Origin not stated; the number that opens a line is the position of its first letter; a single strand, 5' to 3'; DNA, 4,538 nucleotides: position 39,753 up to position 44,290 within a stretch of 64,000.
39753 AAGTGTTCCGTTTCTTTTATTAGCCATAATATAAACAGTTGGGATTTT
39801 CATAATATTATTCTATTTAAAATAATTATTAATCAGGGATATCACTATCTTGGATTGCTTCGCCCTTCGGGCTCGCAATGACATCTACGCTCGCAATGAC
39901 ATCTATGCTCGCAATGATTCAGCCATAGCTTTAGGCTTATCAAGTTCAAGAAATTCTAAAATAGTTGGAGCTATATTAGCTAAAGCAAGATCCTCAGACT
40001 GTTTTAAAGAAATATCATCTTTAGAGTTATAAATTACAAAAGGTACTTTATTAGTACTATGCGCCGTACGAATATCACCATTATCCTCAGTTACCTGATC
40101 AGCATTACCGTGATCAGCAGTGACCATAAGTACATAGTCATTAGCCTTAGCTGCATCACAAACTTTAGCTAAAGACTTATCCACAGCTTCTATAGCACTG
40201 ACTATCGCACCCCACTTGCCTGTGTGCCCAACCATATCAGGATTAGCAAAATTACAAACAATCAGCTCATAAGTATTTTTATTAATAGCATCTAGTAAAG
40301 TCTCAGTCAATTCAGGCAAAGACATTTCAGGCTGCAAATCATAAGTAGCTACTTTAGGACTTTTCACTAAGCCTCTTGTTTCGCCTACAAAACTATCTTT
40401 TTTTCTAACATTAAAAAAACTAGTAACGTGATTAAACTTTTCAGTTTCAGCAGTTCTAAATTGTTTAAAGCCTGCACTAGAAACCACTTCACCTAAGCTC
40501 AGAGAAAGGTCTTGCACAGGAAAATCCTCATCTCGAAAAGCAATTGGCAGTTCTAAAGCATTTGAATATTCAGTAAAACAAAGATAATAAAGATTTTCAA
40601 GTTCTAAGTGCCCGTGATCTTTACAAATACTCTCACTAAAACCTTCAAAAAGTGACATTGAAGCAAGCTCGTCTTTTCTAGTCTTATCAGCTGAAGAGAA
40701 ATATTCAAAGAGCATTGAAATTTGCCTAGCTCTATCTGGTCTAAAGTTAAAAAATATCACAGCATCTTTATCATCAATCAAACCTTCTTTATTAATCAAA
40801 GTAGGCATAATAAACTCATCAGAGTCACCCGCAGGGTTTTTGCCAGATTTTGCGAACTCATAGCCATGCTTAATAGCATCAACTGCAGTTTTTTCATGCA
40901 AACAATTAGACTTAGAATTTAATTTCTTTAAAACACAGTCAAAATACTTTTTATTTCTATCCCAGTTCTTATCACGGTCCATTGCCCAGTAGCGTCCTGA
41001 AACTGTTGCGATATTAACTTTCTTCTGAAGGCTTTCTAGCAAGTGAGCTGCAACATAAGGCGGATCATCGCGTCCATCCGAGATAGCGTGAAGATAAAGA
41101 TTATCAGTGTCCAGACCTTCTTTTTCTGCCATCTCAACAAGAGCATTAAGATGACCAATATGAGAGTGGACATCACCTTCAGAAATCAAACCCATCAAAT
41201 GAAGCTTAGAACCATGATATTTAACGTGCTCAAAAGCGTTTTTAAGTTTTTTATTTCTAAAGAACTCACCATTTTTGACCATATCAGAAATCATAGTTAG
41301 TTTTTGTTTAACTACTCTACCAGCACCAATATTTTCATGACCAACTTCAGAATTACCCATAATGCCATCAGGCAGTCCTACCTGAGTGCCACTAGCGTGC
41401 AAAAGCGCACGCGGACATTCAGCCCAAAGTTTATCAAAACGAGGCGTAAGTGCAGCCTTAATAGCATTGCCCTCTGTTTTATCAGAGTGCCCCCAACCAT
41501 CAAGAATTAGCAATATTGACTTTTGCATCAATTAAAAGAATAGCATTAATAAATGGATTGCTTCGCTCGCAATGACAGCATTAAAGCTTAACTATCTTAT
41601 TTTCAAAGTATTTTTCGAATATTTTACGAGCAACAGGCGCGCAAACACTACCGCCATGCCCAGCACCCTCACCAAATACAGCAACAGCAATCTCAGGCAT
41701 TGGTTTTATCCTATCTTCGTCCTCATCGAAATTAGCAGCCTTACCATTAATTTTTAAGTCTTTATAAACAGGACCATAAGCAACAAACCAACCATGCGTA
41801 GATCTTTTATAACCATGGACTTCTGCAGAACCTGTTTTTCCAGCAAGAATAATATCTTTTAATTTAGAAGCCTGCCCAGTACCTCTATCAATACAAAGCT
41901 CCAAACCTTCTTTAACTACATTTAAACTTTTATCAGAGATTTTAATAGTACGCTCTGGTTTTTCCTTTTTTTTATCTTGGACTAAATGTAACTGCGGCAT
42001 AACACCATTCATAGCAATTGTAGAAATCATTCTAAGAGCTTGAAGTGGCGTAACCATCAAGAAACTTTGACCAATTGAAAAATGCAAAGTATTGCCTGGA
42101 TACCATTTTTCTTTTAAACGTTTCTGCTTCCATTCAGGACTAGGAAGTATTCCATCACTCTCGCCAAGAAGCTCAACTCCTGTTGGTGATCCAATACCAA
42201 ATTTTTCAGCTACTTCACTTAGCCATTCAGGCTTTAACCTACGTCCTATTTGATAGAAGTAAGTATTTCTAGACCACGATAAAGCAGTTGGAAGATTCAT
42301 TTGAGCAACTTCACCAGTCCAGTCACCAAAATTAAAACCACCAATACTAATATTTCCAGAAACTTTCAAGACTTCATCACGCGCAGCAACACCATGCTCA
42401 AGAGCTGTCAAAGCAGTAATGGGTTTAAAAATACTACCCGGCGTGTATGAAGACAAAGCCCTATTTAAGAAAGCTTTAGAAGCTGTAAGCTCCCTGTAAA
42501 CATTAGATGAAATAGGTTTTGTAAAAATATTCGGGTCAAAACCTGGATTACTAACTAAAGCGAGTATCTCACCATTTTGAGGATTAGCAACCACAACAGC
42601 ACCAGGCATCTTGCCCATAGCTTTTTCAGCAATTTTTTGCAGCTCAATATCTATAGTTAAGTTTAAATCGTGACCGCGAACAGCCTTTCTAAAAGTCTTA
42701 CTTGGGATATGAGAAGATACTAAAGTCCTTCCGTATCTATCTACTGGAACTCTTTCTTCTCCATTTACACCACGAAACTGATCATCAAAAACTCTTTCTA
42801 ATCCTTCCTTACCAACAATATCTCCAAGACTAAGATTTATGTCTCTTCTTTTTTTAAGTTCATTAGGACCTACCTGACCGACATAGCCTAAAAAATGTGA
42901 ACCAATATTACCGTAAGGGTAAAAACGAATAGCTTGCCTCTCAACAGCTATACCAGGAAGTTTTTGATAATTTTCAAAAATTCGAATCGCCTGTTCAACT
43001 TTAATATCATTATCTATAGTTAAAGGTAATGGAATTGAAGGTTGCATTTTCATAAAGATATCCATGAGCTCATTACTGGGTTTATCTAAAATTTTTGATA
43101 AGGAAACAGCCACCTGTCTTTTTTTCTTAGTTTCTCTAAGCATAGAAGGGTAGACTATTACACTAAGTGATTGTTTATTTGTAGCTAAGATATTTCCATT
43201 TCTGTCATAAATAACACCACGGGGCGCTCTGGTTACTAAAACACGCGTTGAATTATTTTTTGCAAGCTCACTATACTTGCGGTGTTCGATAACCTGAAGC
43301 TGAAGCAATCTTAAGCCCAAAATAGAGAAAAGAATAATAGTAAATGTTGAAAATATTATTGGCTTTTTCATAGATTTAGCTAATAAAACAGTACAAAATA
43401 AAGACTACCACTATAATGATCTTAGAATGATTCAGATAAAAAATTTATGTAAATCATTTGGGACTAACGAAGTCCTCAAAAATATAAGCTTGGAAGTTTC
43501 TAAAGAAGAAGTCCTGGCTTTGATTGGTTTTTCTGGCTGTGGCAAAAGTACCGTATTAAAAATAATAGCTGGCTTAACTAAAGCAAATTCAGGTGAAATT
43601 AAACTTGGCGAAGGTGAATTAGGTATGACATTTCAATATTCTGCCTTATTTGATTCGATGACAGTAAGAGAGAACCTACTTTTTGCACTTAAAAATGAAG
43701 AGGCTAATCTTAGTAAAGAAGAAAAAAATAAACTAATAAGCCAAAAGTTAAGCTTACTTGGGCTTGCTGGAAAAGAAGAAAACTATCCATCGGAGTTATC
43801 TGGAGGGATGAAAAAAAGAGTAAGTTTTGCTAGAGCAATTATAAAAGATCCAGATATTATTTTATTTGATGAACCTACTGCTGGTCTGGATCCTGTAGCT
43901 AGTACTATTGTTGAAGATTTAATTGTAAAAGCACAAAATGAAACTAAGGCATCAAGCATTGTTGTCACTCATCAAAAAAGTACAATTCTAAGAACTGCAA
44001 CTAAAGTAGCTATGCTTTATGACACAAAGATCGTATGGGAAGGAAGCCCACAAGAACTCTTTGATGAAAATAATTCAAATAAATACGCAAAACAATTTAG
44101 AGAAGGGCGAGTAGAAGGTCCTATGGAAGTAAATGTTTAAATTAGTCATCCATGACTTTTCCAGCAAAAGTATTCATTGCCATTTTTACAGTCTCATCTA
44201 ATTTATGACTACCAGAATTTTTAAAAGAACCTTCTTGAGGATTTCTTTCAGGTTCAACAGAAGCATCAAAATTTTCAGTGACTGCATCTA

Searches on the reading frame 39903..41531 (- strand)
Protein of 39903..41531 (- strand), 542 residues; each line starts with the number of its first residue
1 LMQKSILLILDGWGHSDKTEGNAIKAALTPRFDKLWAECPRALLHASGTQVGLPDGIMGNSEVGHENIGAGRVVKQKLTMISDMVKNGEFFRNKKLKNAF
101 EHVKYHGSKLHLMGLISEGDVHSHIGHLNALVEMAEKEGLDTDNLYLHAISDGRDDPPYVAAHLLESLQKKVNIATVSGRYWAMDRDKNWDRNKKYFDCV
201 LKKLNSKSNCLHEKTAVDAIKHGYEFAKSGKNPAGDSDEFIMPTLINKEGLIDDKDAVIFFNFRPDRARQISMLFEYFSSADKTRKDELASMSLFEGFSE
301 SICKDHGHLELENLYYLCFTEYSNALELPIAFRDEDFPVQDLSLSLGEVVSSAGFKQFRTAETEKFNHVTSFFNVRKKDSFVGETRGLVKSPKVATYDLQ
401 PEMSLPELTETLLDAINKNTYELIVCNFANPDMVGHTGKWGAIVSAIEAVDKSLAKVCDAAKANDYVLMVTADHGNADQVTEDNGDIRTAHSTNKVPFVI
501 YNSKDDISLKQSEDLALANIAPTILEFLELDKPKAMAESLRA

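Call 48: search_protein_families(library=pfam, proteins=[window:39903-41531:-])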
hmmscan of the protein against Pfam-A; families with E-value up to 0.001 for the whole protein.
window:39903-41531:- (542 aa): 4 families
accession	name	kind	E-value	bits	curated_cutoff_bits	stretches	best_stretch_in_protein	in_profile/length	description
PF01676.23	Metalloenzyme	-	5.7e-75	252.5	24.3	1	4-532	2-252/252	Metalloenzyme superfamily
PF06415.18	iPGM_N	-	1.2e-61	208.4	27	1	81-300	1-200/217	BPG-independent PGAM N-terminus (iPGM_N)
PF01663.27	Phosphodiest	-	5.7e-07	29.9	23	1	409-506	145-241/342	Type I phosphodiesterase / nucleotide pyrophosphatase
PF00884.28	Sulfatase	-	0.00013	21.8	25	1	445-528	208-299/301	Sulfatase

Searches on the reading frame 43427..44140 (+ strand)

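Call 49: search_protein_families(library=pfam, proteins=[window:43427-44140:+])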
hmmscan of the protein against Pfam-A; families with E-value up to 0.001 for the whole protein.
window:43427-44140:+ (237 aa): 6 families
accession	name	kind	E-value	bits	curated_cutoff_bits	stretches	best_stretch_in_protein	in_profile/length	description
PF00005.33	ABC_tran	-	2.1e-31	109.8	25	1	17-152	1-137/137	ABC transporter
PF13304.12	AAA_21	-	1.4e-09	38.9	27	0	121-183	235-299/304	AAA domain, putative AbiEii toxin, Type IV TA system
PF02463.25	SMC_N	-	1.1e-05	25.4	40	0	96-195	109-210/220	RecF/RecN/SMC N terminal domain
PF03215.21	Rad17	-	6.3e-05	23.4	23.8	1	14-49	32-67/186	Rad17 P-loop domain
PF13175.12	AAA_15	-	0.00016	21.9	32.1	0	17-99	14-71/374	AAA ATPase domain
PF13401.12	AAA_22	-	0.00089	20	27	0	27-108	5-79/130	AAA domain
